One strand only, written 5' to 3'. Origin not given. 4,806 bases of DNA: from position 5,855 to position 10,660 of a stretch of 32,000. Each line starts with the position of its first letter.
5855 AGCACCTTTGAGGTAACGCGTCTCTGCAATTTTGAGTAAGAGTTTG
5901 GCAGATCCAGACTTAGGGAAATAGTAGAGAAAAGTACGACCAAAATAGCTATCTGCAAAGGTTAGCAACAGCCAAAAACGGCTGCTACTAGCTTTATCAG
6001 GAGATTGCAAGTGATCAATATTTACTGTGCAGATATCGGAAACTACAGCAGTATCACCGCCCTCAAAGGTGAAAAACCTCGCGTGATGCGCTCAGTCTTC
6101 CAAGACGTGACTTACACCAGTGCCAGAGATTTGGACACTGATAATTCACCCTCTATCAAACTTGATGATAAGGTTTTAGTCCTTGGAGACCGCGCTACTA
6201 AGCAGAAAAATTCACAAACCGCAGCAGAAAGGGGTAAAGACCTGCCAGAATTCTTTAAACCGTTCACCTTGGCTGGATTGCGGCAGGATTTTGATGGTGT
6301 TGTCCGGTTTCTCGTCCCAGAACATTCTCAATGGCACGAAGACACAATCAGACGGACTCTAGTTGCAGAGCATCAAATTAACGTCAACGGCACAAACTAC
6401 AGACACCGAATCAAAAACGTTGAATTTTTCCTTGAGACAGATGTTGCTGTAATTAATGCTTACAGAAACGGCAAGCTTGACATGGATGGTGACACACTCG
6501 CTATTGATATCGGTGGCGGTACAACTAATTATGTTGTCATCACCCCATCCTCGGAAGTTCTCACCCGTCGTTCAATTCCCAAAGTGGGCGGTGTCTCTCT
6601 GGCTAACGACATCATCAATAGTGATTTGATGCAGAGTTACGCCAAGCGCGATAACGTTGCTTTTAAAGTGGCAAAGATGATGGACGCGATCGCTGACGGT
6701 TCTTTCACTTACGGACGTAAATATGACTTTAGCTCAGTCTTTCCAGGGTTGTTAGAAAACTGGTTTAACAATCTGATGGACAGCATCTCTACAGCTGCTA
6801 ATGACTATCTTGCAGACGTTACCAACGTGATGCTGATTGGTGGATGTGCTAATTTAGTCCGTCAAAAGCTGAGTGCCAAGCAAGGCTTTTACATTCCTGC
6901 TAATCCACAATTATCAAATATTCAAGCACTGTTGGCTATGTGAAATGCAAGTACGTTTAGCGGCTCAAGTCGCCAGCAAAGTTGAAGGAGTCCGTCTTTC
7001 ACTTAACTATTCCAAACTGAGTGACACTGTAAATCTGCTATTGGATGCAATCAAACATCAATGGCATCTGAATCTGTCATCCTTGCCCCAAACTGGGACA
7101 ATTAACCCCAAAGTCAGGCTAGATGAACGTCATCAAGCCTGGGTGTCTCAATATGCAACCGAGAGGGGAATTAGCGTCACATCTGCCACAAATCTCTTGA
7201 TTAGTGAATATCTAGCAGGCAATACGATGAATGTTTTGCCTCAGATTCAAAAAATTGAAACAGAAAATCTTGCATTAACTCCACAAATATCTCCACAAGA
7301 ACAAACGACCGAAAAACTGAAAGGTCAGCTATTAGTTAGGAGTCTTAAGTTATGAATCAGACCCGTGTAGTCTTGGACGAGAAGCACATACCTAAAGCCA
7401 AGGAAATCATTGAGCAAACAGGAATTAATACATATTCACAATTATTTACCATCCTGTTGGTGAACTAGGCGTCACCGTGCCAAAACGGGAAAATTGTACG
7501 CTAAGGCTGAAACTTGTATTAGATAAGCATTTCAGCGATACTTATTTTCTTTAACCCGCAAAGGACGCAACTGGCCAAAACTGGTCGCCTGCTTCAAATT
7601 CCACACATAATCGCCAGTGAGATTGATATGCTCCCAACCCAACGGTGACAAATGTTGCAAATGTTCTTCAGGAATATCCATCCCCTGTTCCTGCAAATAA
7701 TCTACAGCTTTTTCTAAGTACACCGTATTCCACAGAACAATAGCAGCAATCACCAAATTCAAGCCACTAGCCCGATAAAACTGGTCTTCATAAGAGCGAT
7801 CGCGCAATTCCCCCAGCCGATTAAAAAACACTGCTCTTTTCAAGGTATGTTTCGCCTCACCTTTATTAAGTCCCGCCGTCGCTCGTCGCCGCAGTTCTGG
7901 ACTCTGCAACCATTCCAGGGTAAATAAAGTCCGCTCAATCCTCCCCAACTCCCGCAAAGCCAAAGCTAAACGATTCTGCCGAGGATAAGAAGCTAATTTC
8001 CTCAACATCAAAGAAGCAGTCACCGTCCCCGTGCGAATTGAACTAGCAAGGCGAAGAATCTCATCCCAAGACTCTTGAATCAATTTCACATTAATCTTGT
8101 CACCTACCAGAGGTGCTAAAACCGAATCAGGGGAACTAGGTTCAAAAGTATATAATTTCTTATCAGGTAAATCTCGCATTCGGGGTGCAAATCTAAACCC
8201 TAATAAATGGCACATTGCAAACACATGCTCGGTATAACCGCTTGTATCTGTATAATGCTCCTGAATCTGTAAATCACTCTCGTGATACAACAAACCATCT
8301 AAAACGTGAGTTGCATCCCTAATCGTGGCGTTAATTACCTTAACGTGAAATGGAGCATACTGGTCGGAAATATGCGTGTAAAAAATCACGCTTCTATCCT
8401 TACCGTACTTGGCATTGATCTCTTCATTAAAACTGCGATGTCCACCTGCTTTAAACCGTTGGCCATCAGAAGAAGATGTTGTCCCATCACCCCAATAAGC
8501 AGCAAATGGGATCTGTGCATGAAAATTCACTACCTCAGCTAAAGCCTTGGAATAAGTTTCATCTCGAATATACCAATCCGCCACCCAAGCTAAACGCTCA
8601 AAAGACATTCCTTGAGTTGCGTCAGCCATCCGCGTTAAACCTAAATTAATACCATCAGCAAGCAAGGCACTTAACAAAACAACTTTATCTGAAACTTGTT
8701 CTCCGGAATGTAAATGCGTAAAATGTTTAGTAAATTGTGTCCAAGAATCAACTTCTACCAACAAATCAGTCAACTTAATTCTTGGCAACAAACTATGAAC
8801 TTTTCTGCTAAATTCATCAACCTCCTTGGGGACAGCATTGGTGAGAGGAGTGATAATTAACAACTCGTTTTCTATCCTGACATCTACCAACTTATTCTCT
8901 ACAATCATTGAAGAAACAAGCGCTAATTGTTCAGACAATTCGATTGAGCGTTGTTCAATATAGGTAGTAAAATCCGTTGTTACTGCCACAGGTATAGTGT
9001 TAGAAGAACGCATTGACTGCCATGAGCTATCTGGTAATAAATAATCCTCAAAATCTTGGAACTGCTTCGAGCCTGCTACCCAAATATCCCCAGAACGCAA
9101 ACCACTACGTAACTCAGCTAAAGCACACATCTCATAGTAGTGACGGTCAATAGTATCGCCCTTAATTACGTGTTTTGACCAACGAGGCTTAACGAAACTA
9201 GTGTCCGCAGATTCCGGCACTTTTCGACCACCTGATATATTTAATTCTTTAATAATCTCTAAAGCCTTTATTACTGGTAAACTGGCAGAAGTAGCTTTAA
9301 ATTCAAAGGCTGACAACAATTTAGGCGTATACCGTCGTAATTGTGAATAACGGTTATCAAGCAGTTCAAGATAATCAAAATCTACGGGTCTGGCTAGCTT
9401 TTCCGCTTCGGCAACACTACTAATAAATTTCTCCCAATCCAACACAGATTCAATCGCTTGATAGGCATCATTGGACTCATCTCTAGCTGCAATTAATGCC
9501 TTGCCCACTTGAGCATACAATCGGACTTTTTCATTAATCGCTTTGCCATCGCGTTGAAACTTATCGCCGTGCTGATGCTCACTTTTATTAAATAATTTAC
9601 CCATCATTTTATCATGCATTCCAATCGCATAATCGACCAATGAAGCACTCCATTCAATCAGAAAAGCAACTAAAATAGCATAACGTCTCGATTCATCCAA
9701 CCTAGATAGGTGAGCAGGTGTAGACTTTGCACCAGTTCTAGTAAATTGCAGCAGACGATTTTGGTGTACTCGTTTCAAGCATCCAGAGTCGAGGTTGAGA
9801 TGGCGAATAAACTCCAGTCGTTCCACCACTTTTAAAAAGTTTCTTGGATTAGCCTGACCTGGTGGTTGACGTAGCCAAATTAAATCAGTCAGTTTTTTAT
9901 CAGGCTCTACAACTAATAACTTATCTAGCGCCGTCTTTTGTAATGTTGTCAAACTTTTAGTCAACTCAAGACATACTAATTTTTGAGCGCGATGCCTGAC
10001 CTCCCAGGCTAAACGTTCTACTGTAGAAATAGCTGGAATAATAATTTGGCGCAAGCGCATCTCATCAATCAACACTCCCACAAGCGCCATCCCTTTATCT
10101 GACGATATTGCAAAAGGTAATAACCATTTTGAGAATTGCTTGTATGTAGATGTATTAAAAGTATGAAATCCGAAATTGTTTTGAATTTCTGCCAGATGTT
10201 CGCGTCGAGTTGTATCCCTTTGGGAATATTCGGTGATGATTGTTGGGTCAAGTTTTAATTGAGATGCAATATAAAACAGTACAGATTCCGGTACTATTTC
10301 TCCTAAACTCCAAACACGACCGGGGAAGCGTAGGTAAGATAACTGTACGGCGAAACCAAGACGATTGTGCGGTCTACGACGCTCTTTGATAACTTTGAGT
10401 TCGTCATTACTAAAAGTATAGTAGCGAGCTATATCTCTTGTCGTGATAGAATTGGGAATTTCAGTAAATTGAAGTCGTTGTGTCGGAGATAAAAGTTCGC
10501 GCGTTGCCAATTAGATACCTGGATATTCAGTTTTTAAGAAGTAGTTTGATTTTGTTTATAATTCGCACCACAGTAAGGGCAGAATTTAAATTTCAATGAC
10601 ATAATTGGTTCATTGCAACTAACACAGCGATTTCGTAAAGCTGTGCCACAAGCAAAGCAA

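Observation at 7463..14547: Intact 7.1-kb Tn3-family transposon with 38-bp IRs and a perfect 5-bp target duplication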

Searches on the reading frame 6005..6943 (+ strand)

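Call 76: search_protein_families(library=pfam, proteins=[window:6005-6943:+], max_evalue=0.001)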
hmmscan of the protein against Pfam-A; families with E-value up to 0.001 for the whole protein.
window:6005-6943:+ (312 aa): 3 families
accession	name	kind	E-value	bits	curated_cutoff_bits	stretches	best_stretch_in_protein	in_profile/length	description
PF21522.3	MreB-like_C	-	6.6e-10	40.1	27.8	1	167-290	2-122/123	Archaeal actin homologue MreB-like, C-terminal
PF21523.3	ParM_N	-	4.4e-05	24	27.4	1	163-311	6-158/159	Plasmid segregation protein ParM, C-terminal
PF17989.7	ALP_N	-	8.3e-05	23.3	26.3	1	10-143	3-144/148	Actin like proteins N terminal domain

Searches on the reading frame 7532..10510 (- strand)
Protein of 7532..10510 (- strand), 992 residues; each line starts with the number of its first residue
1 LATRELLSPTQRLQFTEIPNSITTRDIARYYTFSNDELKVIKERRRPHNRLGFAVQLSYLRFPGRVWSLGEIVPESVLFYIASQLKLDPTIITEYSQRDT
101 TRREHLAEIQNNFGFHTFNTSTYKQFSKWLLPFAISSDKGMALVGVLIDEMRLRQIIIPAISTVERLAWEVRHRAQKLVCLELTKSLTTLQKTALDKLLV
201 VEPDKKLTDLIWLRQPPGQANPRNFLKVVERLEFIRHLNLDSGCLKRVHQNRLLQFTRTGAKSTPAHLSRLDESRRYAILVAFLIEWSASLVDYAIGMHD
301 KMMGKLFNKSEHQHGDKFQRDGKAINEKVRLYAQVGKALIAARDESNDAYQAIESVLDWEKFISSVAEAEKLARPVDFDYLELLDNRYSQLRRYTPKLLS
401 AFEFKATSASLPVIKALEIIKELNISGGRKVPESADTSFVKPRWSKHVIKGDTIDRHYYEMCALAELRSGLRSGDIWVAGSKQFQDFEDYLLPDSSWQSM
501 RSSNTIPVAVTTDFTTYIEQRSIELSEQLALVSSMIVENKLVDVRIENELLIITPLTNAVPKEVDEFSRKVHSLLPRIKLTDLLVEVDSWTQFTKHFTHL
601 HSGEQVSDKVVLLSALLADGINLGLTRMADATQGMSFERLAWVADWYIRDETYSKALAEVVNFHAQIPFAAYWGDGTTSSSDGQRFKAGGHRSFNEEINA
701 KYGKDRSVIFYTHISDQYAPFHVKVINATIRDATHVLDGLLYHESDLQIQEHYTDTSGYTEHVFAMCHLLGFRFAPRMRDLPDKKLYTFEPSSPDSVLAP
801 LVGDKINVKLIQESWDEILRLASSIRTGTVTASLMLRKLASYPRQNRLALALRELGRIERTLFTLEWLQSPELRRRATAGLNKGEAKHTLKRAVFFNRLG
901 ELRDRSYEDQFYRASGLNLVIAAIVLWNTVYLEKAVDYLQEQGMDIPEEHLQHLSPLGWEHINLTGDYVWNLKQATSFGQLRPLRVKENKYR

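Call 6: search_protein_families(library=pfam, proteins=[window:7532-10510:-], max_evalue=0.01)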
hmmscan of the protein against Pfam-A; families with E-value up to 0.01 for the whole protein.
window:7532-10510:- (992 aa): 2 families
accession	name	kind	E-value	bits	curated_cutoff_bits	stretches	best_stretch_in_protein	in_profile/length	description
PF01526.23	DDE_Tnp_Tn3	-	6.6e-162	539.1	24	1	582-968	1-389/389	Tn3 transposase DDE domain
PF13700.11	DUF4158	-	4.9e-56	189.6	27.4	1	6-171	1-165/165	Domain of unknown function (DUF4158)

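Call 30: search_protein_families(library=ncbifam, proteins=[window:7532-10510:-], max_evalue=0.01)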
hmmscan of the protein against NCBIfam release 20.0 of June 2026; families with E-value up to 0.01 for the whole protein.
window:7532-10510:- (992 aa): 1 family
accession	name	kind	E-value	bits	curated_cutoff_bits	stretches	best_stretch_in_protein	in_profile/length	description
NF033527.1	transpos_Tn3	equivalog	0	1151.1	500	1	24-971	3-954/954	Tn3 family transposase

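Call 60: search_solved_structures(query=window:7532-10510:-, max_evalue=0.001, show_alignments=1)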
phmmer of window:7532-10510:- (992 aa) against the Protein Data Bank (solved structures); distinct sequences matched with E-value up to 0.001: 2.
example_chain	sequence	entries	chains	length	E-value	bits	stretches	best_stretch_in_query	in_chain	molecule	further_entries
7qd8_A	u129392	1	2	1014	3.7e-259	866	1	1-991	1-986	Transposase for transposon Tn4430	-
7qd4_A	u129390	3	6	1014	1.9e-258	863.7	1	1-991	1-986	Transposase for transposon Tn4430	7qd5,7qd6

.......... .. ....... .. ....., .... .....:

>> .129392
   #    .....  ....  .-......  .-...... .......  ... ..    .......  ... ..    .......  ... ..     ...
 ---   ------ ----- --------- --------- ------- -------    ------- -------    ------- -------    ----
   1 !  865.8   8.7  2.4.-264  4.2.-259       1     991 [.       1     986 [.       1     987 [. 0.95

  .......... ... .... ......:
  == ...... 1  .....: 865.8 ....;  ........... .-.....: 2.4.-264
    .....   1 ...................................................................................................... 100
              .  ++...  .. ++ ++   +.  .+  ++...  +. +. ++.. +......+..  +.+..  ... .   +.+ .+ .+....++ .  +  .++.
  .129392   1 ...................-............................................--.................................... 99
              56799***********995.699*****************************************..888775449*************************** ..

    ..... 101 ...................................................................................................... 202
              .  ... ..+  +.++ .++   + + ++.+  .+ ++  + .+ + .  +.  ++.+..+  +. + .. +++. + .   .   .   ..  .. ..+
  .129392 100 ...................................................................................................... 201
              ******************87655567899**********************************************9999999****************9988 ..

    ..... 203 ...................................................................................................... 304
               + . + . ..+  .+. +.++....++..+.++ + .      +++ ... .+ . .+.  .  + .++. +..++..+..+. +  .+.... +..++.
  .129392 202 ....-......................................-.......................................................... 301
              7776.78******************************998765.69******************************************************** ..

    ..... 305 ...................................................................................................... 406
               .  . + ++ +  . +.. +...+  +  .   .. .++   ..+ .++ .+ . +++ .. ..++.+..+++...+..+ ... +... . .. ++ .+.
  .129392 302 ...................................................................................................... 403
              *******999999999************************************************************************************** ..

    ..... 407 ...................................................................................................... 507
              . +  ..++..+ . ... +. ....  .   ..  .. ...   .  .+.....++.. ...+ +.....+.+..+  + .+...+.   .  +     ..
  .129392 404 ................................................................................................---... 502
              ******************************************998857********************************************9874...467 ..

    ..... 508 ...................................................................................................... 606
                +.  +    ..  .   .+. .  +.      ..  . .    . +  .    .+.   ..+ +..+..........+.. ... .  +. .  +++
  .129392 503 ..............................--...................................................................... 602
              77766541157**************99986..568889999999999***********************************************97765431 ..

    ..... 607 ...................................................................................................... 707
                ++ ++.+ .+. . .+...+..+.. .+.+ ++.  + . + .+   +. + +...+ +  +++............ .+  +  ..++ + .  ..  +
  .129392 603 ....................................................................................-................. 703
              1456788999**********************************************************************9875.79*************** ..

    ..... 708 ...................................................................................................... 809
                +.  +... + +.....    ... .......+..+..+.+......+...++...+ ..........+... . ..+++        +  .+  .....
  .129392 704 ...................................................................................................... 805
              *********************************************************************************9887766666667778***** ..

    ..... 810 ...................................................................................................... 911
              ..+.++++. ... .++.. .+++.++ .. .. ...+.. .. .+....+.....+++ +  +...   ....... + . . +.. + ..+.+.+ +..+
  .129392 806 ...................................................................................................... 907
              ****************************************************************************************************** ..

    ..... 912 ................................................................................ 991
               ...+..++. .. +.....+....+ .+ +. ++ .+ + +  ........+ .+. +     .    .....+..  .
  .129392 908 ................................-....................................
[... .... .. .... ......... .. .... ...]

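Call 63: search_dna_similar(query=window:7532-10510:-, collection=plasmids, mode=protein, rows=spread, max_rows=40, max_evalue=1e-100)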
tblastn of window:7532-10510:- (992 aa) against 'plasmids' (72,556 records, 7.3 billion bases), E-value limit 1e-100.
The search stops at 5000 records and this limit was reached: more records match than are counted here, and every count below describes the 5000 best-scoring records only.
Records with a match: at least 5000; places in all: 9413; records where one place covers at least 80% of the query: 4999.
Best place of each record, by identity: 95-99% 3; 90-95% 3; 80-90% 1; <60% 4993.
By first word of the organism name: Klebsiella 2231; Escherichia 989; Salmonella 400; Enterobacter 345; Pseudomonas 182; Citrobacter 181; Bacillus 129; Providencia 75; Acinetobacter 46; Raoultella 44; and 67 more.
By predicted mobility (MOB-suite, as given by PLSDB): conjugative 3172; non-mobilizable 1192; mobilizable 636.
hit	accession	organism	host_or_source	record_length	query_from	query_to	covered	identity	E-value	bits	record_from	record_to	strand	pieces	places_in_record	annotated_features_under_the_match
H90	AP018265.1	Scytonema sp. NIES-4073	-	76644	1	992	100%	96.9%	0e+0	1987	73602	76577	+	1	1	transposase Tn3 family protein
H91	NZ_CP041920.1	Escherichia coli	Homo sapiens,sputum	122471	1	985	99%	52.1%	0e+0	1048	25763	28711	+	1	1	Tn3-like element TnAs3 family transposase | hypothetical protein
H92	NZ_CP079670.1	Klebsiella pneumoniae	Homo sapiens,blood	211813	1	985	99%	52.1%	0e+0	1048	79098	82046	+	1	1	Tn3-like element TnAs3 family transposase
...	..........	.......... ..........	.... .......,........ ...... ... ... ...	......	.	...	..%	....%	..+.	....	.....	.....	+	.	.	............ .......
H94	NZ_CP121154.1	Escherichia coli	bovine,pure culture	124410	1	985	99%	52.1%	0e+0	1048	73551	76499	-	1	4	Tn3-like element TnAs3 family transposase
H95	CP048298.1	Salmonella enterica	food,ground turkey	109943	1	985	99%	52.1%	0e+0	1048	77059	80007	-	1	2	Tn3-like element TnAs3 family transposase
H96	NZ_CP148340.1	Escherichia coli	Homo sapiens,single cell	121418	1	985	99%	52.1%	0e+0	1048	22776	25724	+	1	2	Tn3-like element TnAs3 family transposase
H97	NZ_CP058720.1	Escherichia coli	Manis javanica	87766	1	985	99%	52.1%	0e+0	1047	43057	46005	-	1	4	Tn3-like element TnAs3 family transposase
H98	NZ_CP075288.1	Klebsiella pneumoniae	a feces sample of swine origin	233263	1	985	99%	52.0%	0e+0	1041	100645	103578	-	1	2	Tn3-like element TnAs3 family transposase | hypothetical protein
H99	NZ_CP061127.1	Salmonella enterica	Homo sapiens,stool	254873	1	985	99%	52.0%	0e+0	1041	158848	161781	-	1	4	Tn3-like element TnAs3 family transposase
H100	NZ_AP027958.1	Escherichia coli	-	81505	1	985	99%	52.0%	0e+0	1041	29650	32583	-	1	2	Tn3-like element TnAs3 family transposase | hypothetical protein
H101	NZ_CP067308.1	Escherichia coli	cell culture,waste water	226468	1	985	99%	51.9%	0e+0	1040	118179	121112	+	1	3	Tn3-like element TnAs3 family transposase | hypothetical protein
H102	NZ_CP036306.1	Klebsiella pneumoniae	Homo sapiens,Pure Culture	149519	1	985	99%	51.8%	0e+0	1043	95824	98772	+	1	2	Tn3 family transposase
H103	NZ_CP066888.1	Klebsiella pneumoniae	Homo sapiens,venipuncture tube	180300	1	985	99%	51.8%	0e+0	1043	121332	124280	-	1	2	Tn3 family transposase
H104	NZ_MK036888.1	Klebsiella pneumoniae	-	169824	1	985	99%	51.8%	0e+0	1043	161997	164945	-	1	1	Tn3 family transposase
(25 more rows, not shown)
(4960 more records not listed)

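Call 83: list_cluster_members(proteins=[window:7532-10510:-, window:10534-11004:-, window:11089-11982:+])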
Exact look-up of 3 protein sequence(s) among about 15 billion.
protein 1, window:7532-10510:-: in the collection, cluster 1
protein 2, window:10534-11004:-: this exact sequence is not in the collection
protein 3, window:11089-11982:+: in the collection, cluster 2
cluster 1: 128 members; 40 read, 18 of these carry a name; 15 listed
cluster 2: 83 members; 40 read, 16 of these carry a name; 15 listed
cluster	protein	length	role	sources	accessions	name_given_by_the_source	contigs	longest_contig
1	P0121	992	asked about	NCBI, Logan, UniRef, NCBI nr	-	-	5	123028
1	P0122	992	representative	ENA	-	-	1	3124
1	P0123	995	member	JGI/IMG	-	TnpA family transposase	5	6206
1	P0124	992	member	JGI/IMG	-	TnpA family transposase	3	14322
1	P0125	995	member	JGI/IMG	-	TnpA family transposase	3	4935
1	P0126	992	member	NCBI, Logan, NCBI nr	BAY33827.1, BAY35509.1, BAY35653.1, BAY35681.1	transposase Tn3 family protein (plasmid) [Nostoc carneum NIES-2107] | transposase Tn3 family protein [Nostoc carneum NIES-2107]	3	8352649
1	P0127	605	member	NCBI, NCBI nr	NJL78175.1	MAG: Tn3 family transposase, partial [Richelia sp. SM2_1_7] | Tn3 family transposase [Richelia sp. SM2_1_7]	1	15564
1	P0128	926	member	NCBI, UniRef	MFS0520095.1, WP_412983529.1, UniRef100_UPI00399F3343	Tn3 family transposase, partial [Nostoc sp. UIC 10607] | Tn3 family transposase n=1 Tax=Nostoc sp. UIC 10607 TaxID=3045935 RepID=UPI00399F3343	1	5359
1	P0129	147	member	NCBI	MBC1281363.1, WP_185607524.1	Tn3 family transposase, partial [Nostoc sp. UCD121]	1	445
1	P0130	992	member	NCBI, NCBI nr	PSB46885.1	DDE transposase [Cyanosarcina cf. burmensis CCALA 770]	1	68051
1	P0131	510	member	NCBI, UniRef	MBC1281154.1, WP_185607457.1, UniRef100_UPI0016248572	DUF4158 domain-containing protein, partial [Nostoc sp. UCD121] | DUF4158 domain-containing protein n=1 Tax=Nostoc sp. UCD121 TaxID=2681305 ...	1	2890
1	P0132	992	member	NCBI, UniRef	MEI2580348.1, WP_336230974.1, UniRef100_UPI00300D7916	Tn3 family transposase [Scytonema sp. PRP1] | Tn3 family transposase n=1 Tax=Scytonema sp. PRP1 TaxID=3120513 RepID=UPI00300D7916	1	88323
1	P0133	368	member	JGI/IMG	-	hypothetical protein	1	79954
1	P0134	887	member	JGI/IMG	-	TnpA family transposase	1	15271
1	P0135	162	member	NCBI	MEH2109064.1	MAG: Tn3 family transposase [Nostoc sp.]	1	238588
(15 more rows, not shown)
